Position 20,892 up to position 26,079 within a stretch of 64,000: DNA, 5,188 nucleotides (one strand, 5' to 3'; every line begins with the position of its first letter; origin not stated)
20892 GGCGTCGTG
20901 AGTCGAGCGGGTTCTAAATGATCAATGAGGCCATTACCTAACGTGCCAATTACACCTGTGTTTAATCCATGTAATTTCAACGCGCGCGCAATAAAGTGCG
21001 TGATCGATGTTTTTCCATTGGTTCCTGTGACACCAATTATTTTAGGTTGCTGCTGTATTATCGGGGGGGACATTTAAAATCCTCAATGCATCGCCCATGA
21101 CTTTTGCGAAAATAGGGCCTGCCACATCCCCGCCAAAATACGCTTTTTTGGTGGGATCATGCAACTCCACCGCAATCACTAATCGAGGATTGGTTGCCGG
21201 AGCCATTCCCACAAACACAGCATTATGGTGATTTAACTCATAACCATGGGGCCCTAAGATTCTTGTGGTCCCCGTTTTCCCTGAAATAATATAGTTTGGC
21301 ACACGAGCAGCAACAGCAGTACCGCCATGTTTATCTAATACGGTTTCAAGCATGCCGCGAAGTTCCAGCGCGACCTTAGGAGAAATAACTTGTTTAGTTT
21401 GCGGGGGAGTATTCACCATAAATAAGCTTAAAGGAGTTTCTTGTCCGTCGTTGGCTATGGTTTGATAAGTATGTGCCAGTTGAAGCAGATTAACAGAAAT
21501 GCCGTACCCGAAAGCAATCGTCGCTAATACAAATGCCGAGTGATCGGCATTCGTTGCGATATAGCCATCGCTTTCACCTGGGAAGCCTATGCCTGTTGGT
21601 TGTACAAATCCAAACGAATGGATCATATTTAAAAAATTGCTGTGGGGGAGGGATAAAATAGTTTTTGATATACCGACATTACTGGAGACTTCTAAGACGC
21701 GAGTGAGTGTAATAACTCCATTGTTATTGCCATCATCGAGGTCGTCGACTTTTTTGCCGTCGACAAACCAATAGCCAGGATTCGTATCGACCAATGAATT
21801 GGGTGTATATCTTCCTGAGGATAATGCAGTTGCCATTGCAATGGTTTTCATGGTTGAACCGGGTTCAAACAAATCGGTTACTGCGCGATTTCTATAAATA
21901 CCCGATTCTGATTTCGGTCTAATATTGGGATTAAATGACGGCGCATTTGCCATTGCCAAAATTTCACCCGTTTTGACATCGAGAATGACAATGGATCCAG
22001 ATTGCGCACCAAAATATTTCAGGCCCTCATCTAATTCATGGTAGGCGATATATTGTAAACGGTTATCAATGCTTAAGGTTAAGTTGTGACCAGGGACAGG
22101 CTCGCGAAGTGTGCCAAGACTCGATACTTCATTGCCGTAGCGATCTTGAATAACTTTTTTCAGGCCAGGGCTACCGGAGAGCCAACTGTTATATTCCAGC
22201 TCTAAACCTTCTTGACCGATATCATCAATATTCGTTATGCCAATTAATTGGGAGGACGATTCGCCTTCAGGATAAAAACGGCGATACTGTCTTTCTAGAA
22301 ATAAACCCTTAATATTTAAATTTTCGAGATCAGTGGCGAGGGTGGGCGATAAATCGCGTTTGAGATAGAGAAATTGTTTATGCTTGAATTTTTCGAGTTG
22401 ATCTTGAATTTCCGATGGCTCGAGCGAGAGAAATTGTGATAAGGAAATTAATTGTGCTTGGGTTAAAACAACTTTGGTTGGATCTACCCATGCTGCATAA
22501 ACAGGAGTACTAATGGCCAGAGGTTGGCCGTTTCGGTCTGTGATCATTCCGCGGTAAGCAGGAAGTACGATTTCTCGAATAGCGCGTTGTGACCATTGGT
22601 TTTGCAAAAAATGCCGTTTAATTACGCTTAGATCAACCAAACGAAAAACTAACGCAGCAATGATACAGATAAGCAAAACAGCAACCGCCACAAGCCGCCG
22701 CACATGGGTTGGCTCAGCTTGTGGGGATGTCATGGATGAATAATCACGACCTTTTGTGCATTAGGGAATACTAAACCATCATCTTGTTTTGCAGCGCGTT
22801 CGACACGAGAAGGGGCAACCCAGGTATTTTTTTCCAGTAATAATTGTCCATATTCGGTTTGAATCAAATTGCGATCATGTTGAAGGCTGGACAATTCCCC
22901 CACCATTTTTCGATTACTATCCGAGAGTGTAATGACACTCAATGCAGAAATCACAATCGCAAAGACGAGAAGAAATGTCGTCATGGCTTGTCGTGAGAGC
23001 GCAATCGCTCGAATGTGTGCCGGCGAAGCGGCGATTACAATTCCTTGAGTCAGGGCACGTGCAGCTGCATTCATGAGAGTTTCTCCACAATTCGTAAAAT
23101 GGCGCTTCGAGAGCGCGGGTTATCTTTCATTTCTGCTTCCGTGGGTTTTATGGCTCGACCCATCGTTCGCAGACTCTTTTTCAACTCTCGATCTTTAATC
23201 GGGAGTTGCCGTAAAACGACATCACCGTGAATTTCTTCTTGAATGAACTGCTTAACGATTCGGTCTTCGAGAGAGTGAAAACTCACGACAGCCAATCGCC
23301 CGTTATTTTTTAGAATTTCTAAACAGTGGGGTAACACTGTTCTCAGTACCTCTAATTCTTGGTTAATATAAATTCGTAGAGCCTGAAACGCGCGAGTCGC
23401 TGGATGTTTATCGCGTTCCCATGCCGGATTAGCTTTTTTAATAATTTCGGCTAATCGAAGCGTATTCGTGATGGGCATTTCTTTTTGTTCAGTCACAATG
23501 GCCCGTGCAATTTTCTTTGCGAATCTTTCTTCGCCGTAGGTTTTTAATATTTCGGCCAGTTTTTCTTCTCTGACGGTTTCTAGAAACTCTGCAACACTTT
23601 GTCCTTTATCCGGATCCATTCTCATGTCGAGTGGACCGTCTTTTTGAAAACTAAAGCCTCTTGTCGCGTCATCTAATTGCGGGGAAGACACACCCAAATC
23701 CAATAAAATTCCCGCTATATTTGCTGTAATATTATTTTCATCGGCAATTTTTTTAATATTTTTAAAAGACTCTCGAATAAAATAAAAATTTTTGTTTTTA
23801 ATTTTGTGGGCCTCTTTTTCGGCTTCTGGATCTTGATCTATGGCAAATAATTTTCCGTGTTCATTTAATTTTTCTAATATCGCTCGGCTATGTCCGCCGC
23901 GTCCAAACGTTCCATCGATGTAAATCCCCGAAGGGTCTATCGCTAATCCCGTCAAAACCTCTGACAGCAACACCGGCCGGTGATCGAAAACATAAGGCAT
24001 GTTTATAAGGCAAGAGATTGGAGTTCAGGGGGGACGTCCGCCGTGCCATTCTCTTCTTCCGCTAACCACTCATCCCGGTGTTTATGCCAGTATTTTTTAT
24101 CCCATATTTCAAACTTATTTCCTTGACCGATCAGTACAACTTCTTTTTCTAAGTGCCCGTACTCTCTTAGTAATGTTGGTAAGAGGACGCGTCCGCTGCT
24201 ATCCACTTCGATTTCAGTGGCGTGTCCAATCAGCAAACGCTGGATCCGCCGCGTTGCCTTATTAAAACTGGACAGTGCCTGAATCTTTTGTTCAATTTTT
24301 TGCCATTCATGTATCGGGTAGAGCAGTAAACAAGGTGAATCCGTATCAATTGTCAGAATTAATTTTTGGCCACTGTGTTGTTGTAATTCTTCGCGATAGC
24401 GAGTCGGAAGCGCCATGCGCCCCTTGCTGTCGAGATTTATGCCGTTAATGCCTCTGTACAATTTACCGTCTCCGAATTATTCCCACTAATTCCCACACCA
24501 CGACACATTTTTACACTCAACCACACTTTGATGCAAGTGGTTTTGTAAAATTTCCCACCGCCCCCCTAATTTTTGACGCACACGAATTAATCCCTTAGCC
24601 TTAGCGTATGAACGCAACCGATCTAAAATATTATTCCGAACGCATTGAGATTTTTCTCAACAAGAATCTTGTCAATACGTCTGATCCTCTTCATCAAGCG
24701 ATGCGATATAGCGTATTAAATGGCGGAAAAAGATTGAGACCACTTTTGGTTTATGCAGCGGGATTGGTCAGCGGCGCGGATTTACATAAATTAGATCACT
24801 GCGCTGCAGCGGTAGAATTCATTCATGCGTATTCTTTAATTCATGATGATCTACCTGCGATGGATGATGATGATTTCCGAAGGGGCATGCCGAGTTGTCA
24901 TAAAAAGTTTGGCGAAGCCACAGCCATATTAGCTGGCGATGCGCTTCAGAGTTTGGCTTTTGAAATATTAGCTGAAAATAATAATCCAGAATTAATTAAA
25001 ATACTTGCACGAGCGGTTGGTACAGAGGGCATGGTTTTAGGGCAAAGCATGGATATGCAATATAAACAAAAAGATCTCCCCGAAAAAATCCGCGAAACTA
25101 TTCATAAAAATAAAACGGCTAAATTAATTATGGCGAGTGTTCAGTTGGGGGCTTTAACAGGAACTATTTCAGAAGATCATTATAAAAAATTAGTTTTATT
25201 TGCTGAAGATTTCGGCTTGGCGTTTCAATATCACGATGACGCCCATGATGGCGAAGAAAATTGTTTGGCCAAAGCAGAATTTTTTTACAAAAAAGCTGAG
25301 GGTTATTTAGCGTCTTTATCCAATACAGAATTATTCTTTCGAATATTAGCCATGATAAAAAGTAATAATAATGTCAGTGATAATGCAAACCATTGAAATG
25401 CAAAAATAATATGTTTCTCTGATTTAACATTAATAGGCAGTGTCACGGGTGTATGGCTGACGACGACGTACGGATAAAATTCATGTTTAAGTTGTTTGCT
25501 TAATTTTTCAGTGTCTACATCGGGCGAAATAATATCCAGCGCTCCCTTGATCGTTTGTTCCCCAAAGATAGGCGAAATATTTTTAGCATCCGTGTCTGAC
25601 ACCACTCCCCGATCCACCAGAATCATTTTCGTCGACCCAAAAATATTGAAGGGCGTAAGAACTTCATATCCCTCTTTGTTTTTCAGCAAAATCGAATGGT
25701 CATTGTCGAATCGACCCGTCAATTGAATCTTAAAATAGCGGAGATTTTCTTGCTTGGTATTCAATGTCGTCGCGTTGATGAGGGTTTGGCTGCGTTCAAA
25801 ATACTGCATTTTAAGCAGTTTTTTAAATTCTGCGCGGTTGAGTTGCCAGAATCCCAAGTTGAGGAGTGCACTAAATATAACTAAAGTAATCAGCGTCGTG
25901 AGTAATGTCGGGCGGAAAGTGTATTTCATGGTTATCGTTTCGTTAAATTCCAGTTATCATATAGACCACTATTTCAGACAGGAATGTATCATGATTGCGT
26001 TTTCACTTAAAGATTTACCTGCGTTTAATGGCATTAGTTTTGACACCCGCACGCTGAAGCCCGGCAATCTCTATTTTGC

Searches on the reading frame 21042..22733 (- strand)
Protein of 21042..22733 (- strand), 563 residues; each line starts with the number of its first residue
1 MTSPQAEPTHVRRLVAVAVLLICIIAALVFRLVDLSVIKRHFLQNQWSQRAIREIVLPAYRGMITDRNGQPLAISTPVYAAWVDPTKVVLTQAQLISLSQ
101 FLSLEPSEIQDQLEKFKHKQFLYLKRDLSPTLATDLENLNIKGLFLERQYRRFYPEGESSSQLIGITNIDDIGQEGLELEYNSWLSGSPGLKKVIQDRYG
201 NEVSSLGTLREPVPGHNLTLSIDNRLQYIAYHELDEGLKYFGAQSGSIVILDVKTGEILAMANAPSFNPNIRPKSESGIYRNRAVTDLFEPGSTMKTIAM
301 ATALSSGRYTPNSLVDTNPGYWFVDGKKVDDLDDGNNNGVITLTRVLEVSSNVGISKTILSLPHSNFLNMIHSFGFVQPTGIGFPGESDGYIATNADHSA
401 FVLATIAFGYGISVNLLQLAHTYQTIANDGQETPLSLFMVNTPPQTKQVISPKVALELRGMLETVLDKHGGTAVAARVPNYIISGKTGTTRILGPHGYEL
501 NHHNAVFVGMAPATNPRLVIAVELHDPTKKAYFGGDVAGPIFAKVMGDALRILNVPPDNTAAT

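Call 23: search_protein_families(library=pfam, proteins=[window:21042-22733:-], max_evalue=0.001)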
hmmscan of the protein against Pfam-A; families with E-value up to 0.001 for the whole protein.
window:21042-22733:- (563 aa): 2 families
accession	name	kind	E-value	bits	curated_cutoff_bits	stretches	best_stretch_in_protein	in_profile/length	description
PF00905.27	Transpeptidase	-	2e-74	250.9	22.1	1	246-546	1-298/299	Penicillin binding protein transpeptidase domain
PF03717.20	PBP_dimer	-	4.2e-23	83.1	24.4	1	58-205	3-178/180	Penicillin-binding Protein dimerisation domain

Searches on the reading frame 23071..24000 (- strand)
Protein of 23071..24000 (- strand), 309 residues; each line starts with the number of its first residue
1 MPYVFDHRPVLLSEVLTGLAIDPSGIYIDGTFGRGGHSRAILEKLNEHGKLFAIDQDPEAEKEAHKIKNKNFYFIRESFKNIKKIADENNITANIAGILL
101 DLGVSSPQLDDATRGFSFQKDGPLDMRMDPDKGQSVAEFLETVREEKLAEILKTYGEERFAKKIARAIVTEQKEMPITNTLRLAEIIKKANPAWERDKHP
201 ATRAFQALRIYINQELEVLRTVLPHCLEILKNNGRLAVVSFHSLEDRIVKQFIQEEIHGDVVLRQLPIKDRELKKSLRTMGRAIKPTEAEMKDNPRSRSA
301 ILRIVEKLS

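Call 23: search_protein_families(library=pfam, proteins=[window:23071-24000:-], max_evalue=0.001)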
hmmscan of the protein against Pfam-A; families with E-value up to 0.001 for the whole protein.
window:23071-24000:- (309 aa): 1 family
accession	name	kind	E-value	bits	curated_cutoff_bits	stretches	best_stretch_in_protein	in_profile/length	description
PF01795.25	Methyltransf_5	-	2.2e-111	372.7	27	1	5-307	2-308/309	MraW methylase family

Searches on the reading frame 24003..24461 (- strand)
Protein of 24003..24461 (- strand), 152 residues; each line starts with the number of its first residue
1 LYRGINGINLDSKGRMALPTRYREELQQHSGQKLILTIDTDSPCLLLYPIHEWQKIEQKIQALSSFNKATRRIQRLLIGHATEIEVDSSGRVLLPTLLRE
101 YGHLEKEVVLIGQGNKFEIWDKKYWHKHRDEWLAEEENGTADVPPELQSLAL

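Call 23: search_protein_families(library=pfam, proteins=[window:24003-24461:-], max_evalue=0.001)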
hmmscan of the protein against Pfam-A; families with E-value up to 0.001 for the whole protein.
window:24003-24461:- (152 aa): 1 family
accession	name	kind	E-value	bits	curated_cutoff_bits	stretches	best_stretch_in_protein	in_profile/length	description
PF02381.23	MraZ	-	5.4e-37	126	23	2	77-132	1-56/72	MraZ protein, putative antitoxin-like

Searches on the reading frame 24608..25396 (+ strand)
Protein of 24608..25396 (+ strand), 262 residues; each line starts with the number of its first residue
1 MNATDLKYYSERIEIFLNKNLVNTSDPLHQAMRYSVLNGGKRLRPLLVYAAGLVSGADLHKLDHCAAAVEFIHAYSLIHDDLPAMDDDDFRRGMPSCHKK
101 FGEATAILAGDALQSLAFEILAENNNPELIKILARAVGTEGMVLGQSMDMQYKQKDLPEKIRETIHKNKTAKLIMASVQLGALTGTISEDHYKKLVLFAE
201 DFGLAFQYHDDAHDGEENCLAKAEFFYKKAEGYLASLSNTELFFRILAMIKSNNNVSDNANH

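Call 23: search_protein_families(library=pfam, proteins=[window:24608-25396:+], max_evalue=0.001)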
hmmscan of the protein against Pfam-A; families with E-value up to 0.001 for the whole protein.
window:24608-25396:+ (262 aa): 1 family
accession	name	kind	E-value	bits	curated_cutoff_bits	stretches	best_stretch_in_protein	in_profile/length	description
PF00348.22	polyprenyl_synt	-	6.5e-51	173.4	27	1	28-214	4-190/251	Polyprenyl synthetase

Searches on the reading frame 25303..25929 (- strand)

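Call 24: search_protein_families(library=pfam, proteins=[window:25303-25929:-], max_evalue=0.001)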
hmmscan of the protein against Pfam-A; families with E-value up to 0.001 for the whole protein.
window:25303-25929:- (208 aa): 1 family
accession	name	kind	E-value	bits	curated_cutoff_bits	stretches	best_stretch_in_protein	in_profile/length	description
PF02104.20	SURF1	-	2.3e-22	80.8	23.4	1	18-185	3-205/205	SURF1 family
